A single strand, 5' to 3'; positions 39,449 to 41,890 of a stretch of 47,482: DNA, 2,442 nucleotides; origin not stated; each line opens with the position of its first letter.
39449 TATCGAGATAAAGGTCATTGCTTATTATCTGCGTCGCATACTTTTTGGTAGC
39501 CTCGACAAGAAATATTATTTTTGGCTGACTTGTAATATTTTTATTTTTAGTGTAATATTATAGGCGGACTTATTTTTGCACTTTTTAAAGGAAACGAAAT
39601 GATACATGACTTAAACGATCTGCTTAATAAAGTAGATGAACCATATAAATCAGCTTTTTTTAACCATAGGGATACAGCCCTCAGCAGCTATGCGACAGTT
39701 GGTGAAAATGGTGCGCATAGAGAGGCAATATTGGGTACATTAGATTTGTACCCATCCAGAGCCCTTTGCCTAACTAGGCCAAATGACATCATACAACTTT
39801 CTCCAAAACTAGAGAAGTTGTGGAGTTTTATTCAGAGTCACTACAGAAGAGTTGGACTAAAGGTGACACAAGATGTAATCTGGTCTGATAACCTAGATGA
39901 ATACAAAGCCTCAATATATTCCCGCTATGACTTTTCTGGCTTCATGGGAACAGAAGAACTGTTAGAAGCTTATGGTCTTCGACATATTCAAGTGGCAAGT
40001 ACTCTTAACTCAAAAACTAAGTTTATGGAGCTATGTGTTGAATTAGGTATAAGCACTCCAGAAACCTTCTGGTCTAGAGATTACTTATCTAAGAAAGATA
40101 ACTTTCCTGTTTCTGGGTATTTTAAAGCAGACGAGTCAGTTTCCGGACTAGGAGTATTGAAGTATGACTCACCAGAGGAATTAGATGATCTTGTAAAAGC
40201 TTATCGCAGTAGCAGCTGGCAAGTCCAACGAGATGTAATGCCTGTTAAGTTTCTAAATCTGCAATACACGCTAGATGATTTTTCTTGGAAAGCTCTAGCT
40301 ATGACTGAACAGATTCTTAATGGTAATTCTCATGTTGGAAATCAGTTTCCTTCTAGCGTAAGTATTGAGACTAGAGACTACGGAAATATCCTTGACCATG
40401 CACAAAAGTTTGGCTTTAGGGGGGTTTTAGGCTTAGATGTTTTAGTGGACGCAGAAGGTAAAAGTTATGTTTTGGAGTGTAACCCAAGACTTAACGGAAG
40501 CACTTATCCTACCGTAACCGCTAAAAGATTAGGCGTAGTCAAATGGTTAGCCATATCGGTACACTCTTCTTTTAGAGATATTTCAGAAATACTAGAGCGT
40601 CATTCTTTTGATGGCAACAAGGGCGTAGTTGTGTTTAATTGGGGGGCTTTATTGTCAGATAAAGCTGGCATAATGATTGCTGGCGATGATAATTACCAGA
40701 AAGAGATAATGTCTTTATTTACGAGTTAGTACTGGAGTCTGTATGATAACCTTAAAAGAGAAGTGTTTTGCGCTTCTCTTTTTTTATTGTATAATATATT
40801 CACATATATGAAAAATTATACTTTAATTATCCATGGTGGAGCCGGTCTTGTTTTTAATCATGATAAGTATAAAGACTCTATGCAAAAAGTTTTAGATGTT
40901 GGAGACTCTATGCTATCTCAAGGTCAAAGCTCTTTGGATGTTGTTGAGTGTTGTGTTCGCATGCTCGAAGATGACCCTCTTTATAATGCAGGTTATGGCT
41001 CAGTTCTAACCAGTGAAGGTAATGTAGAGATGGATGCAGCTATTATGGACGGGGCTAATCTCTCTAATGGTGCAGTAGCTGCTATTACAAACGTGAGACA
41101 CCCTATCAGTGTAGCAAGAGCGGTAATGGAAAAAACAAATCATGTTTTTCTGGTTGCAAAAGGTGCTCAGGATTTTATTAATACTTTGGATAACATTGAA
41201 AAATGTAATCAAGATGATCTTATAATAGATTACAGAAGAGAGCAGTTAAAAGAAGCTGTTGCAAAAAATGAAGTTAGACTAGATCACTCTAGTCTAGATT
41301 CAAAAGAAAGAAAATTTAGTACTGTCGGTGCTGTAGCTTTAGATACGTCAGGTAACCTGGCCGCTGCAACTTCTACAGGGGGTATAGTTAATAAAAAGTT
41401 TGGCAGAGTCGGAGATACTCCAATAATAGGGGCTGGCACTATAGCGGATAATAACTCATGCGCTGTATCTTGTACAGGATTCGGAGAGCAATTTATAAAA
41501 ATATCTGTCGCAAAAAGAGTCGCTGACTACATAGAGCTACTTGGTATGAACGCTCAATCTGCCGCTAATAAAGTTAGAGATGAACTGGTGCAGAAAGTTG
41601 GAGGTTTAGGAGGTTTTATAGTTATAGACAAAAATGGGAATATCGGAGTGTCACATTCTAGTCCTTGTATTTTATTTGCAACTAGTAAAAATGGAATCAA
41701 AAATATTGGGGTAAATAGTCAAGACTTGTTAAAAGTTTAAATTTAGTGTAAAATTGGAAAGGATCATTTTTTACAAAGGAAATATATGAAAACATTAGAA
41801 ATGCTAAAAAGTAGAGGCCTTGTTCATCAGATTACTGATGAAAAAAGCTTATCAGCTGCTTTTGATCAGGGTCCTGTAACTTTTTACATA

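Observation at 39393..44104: A 117-bp duplicate of the recG 3' end brackets a 4.5-kb insertion next to a tRNA pair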

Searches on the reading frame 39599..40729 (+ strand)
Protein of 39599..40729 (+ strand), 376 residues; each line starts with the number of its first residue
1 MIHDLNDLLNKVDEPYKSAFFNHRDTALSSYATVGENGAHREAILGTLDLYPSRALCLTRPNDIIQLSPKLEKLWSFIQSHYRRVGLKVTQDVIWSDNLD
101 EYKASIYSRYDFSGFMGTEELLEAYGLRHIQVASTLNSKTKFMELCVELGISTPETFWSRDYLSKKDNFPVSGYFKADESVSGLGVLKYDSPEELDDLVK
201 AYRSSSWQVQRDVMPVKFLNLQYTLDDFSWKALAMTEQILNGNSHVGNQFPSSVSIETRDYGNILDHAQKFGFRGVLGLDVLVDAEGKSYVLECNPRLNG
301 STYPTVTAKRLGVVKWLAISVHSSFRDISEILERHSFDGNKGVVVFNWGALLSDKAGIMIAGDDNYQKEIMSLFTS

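Call 7: search_protein_families(library=pfam, proteins=[window:39599-40729:+])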
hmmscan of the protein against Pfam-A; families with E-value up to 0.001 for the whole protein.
window:39599-40729:+ (376 aa): 1 family
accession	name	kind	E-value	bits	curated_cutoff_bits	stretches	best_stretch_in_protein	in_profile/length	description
PF02655.19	ATP-grasp_3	-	6.2e-06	26.8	23.2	1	175-301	36-160/160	ATP-grasp domain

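Call 22: search_protein_families(library=ncbifam, proteins=[window:39599-40729:+], max_evalue=0.01)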
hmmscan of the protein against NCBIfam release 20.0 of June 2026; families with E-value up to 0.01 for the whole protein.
window:39599-40729:+ (376 aa): 7 families
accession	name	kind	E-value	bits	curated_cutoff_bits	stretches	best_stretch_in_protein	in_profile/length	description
NF047900.1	AspMetLigLdmS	equivalog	1.2e-06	27.5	475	1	217-303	214-303/383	L-aspartate--L-methionine ligase LdmS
NF005315.0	PRK06849.1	equivalog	7.1e-06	25.3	406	1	268-299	246-277/389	hypothetical protein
NF009405.0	PRK12767.1-4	equivalog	2.9e-05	23.2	390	1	137-305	111-272/320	carbamoyl phosphate synthase-like protein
NF009406.0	PRK12767.1-5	equivalog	0.00042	19.5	271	1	131-304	106-276/327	carbamoyl phosphate synthase-like protein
NF040722.1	MfnD_Meth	equivalog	0.0026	17.2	400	1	230-304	183-257/288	tyramine--L-glutamate ligase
NF005096.0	PRK06524.1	equivalog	0.0026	15.9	684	1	249-306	272-331/493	biotin carboxylase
NF053643.1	Ddl_archaea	equivalog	0.0077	15.2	500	0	175-314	144-288/367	putative pseudomurein biosynthesis ATP-grasp protein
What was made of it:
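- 39599..40729 (+): ATP-grasp ligase-like gene (376 aa), cargo gene 1. Pfam ATP-grasp_3 (call 7), with weak NCBIfam hits to amino-acid ligases (call 22).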

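Call 23: find_homologous_proteins(query=window:39599-40726:+, max_evalue=0.00001)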
Query window:39599-40726:+ (376 aa): 18 proteins with E <= 0.00001 among 2901 candidates.
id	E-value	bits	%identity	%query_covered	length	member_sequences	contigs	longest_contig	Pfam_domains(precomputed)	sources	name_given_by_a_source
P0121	6.1e-253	856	100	100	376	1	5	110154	PF02655.20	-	-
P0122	7.0e-110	386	52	95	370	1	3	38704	PF02655.20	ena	-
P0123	2.9e-62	229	39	94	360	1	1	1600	-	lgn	-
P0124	3.3e-62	229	37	95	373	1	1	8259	PF08443.17,PF02655.20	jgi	-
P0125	1.6e-60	223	38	92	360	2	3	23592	-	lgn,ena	-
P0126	1.2e-58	217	38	93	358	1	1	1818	PF02655.20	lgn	-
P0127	5.3e-58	215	34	98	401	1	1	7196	-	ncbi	-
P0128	2.1e-57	213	38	84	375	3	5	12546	PF02655.20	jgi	-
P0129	7.5e-56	208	36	83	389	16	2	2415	PF02655.20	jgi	-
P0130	1.9e-54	203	36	87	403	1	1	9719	PF08443.17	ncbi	-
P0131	1.4e-53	200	37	85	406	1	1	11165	PF02655.20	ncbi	-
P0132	6.0e-53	198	36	90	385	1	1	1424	-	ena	-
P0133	3.2e-51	193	36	87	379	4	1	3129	-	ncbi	-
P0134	2.4e-50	190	33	97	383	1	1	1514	-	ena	-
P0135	4.4e-50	189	36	85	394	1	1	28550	PF02655.20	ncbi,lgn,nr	ncbi:MAG: ATP-grasp domain-containing protein [Patescibacteria group bacterium]|nr:ATP-grasp domain-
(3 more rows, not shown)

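Call 24: find_encoding_contigs(protein=P0122, flank=10000, max_places=4)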
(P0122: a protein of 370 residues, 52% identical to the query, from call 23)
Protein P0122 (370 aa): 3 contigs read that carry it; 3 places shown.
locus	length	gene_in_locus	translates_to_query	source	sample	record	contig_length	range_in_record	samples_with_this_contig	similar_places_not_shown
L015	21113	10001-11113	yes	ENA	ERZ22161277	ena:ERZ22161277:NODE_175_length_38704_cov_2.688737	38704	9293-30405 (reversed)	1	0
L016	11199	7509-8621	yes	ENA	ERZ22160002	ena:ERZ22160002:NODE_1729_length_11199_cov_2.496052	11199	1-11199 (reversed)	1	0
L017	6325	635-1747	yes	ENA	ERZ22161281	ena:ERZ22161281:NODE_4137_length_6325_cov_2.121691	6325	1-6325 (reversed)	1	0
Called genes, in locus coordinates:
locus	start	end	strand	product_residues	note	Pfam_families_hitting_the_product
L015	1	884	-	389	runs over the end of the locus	PF11104:PilM_2, PF02491:SHS2_FTSA, PF14450:FtsA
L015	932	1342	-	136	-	PF02130:YbeY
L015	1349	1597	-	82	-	-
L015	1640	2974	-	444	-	PF13393:tRNA-synt_His, PF00587:tRNA-synt_2b, PF13393:tRNA-synt_His (weak), PF03129:HGTP_anticodon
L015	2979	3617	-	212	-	PF10502:Peptidase_S26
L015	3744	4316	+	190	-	PF01195:Pept_tRNA_hydro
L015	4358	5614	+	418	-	PF26449:DUF8128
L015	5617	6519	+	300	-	PF02618:YceG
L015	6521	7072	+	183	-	PF00929:RNase_T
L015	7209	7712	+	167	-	-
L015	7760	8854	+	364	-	PF02540:NAD_synthase (weak), PF03054:tRNA_Me_trans, PF20259:tRNA_Me_trans_M, PF20258:tRNA_Me_trans_C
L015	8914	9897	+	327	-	PF00579:tRNA-synt_1b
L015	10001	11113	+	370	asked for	PF02655:ATP-grasp_3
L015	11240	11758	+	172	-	-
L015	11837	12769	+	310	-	PF01112:Asparaginase_2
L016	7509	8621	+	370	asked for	PF02655:ATP-grasp_3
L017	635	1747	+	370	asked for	PF02655:ATP-grasp_3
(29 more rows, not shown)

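Call 25: find_encoding_contigs(protein=P0125, flank=10000, max_places=4)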
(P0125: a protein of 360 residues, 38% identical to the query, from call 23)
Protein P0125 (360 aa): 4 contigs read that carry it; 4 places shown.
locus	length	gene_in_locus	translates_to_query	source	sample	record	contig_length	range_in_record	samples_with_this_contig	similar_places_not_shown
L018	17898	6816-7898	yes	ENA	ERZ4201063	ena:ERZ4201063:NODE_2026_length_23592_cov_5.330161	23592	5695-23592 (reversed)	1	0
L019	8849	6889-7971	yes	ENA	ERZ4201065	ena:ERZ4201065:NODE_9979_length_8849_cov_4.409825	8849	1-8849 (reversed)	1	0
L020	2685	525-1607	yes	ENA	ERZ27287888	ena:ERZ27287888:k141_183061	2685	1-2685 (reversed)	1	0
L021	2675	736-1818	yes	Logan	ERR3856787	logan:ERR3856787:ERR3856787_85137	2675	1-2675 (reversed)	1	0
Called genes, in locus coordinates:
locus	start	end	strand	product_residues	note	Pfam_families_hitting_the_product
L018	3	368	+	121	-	?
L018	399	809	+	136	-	PF02675:AdoMet_dc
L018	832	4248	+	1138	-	PF14620:YPEB_PepSY1-2 (faint), PF16244:DUF4901 (faint), PF02517:Rce1-like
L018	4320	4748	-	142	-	PF00583:Acetyltransf_1, PF13673:Acetyltransf_10, PF13508:Acetyltransf_7 (weak)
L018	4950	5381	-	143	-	PF13242:Hydrolase_like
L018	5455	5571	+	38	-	-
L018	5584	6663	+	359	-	PF00155:Aminotran_1_2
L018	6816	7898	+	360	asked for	-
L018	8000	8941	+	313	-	PF01112:Asparaginase_2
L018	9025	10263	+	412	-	PF00579:tRNA-synt_1b, PF22421:SYY_C-terminal (weak)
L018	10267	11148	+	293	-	PF00800:PDT, PF01842:ACT (weak)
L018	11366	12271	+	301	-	-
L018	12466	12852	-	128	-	-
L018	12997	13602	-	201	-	-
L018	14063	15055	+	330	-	PF00291:PALP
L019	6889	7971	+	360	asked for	-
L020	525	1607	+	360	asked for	-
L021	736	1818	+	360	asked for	-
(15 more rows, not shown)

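Call 26: find_encoding_contigs(protein=P0135, flank=10000, max_places=4)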
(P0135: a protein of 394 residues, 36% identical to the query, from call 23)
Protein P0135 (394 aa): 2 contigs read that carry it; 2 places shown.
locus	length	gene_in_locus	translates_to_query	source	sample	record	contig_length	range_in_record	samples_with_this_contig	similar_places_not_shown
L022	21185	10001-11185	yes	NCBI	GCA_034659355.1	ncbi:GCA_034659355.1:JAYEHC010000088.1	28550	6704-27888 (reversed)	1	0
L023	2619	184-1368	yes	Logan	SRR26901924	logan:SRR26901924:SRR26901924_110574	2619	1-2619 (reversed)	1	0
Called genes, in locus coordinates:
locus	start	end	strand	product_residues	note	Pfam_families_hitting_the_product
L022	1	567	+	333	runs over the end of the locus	-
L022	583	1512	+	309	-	-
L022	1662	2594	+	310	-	-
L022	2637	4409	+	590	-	PF19077:Big_13 (faint)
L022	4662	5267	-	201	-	-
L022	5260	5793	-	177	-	-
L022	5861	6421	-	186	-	PF00908:dTDP_sugar_isom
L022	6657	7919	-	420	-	PF01136:Peptidase_U32, PF16325:Peptidase_U32_C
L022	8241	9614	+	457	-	PF00890:FAD_binding_2 (faint), PF00996:GDI (faint), PF13450:NAD_binding_8, PF01593:Amino_oxidase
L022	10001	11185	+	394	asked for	PF02655:ATP-grasp_3 (weak)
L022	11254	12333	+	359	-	PF04389:Peptidase_M28 (weak), PF01546:Peptidase_M20, PF05343:Peptidase_M42 (faint), PF07687:M20_dimer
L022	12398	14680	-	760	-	PF01751:Toprim, PF01131:Topoisom_bac, PF01396:Zn_ribbon_Top1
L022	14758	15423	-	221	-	PF12686:DUF3800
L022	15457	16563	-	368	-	PF02481:DNA_processg_A, PF17782:WHD_DprA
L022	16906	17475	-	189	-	PF01195:Pept_tRNA_hydro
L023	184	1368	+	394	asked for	PF02655:ATP-grasp_3 (weak)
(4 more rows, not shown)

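Call 35: find_related_loci(query=A3, collection=genome_contigs, flank=10000)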
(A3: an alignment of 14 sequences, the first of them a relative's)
Query A3 (376 aa) in genome_contigs; peptide patterns used: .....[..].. (x = any residue, [..] = any of these).
304 stretches matched a pattern; 291 encode a relative of the query (tblastn E <= 1e-3); the best 80 are kept; 80 distinct loci.
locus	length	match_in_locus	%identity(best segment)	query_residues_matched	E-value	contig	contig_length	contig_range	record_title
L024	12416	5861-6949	35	3-364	6e-63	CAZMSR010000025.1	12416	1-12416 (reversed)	MAG TPA_asm: uncultured Gammaproteobacteria bacterium isolate SRP200020_co2_147 genome assembly, contig: NODE_5880_lengt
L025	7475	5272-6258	38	49-368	3e-59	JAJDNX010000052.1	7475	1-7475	MAG: Gammaproteobacteria bacterium isolate ALSabin.191 k141_75969, whole genome shotgun sequence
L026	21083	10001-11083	33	9-372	1e-57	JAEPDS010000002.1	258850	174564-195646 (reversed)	MAG: Candidatus Thiodiazotropha sp. 'RUGA' isolate MAGL046 c_000000000002, whole genome shotgun sequence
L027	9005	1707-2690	39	49-367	4e-57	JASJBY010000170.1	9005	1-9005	MAG: Gammaproteobacteria bacterium isolate MO_133.B26 MO_133.c_3757, whole genome shotgun sequence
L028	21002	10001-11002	35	50-374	2e-56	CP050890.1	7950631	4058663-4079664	MAG: Thiohalocapsa sp. PB-PSB1 isolate PB-PSB1-LS01-2011a chromosome, complete genome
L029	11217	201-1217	34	42-372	2e-56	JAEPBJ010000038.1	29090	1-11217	MAG: Candidatus Thiodiazotropha taylori isolate MAGL082TRANS c_000000000038, whole genome shotgun sequence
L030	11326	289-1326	33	42-374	4e-56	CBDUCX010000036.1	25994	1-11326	MAG TPA_asm: uncultured Pleurocapsa sp. isolate ERR2431958_binner13_Refined_38 genome assembly, contig: ERZ23878668.235,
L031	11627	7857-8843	37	49-368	6e-56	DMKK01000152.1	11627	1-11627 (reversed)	MAG TPA_asm: Gammaproteobacteria bacterium isolate UBA9214 contig_29225, whole genome shotgun sequence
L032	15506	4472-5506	35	41-372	6e-56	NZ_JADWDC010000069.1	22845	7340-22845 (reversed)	Waterburya agarophytonicola KI4 NODE_454_length_22845_cov_591.111979, whole genome shotgun sequence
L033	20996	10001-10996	37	49-370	7e-56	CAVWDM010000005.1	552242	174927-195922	MAG: uncultured Gammaproteobacteria bacterium isolate MFD03804.bin.1.259 genome assembly, contig: contig_19202, whole ge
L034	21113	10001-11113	32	8-374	1e-55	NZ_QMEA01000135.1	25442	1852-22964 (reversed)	Brasilonema sp. UFV-L1 scaffold135_cov14, whole genome shotgun sequence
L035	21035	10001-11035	35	39-376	2e-55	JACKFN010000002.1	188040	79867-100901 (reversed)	MAG: Candidatus Nomurabacteria bacterium isolate HK-STAS-PATE-1 HK-STAS-PATE-1_2, whole genome shotgun sequence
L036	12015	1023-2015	36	49-370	4e-55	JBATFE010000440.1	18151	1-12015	MAG: Gammaproteobacteria bacterium isolate MFD10337_ilm_asm_bin18 k127_122033, whole genome shotgun sequence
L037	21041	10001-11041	35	42-374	4e-55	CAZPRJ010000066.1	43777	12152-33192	MAG TPA_asm: uncultured Microcoleus sp. isolate SRP063590_co1_133 genome assembly, contig: NODE_755_length_43777_cov_6.9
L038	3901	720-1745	34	42-370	1e-54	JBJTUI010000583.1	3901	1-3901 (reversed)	MAG: Elainella sp. isolate samp_4445_semibin_379 samp_4445_989891, whole genome shotgun sequence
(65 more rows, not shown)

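Call 48: find_encoding_contigs(protein=P0121, flank=10000, max_places=10)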
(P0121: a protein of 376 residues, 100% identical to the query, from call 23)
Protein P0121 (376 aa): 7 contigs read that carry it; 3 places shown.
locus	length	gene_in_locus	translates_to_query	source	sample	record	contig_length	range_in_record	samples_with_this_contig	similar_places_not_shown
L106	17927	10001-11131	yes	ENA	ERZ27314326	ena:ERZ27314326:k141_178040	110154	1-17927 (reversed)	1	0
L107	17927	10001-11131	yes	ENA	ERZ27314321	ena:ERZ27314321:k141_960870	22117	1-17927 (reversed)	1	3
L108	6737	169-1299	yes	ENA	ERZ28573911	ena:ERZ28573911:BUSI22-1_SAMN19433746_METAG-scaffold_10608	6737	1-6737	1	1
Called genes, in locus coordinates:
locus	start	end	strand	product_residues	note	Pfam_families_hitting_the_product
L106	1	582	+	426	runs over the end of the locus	PF24788:AtPDCT1_2 (weak), PF14360:PAP2_C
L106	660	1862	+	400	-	-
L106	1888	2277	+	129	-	-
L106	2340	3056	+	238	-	-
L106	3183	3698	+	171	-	PF02075:RuvC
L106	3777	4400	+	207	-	-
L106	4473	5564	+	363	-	PF06723:MreB_Mbl, PF00022:Actin (faint), PF00012:HSP70, PF14450:FtsA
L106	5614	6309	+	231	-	PF04085:MreC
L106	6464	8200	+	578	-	PF03717:PBP_dimer, PF00905:Transpeptidase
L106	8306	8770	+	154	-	PF03449:GreA_GreB_N, PF01272:GreA_GreB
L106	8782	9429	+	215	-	PF13177:DNA_pol3_delta2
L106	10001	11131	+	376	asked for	PF02655:ATP-grasp_3 (weak)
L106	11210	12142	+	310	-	PF01112:Asparaginase_2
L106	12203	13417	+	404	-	PF00579:tRNA-synt_1b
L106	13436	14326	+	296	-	PF00800:PDT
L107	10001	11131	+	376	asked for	PF02655:ATP-grasp_3 (weak)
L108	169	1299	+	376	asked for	PF02655:ATP-grasp_3 (weak)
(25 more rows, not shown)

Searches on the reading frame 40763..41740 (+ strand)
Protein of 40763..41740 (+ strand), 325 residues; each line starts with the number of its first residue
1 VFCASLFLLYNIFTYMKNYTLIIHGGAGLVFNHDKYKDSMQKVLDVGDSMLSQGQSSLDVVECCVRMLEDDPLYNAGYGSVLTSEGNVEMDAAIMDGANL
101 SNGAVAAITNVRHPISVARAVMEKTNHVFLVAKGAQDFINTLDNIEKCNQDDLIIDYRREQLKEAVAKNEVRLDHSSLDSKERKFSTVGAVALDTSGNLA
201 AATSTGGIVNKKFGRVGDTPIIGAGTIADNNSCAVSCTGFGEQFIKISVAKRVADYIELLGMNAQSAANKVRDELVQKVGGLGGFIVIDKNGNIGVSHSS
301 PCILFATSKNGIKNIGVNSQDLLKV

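Call 7: search_protein_families(library=pfam, proteins=[window:40763-41740:+])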
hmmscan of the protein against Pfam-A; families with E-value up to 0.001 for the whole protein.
window:40763-41740:+ (325 aa): 1 family
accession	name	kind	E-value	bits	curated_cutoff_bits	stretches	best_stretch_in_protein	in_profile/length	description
PF01112.23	Asparaginase_2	-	2.5e-100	336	27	1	20-310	2-300/309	Asparaginase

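Call 22: search_protein_families(library=ncbifam, proteins=[window:40763-41740:+], max_evalue=0.01)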
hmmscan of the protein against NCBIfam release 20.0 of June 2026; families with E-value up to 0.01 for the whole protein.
window:40763-41740:+ (325 aa): 1 family
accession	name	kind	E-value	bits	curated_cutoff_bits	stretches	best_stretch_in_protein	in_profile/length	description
NF007589.0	PRK10226.1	equivalog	5.4e-75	252.2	567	1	18-303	3-295/321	beta-aspartyl-peptidase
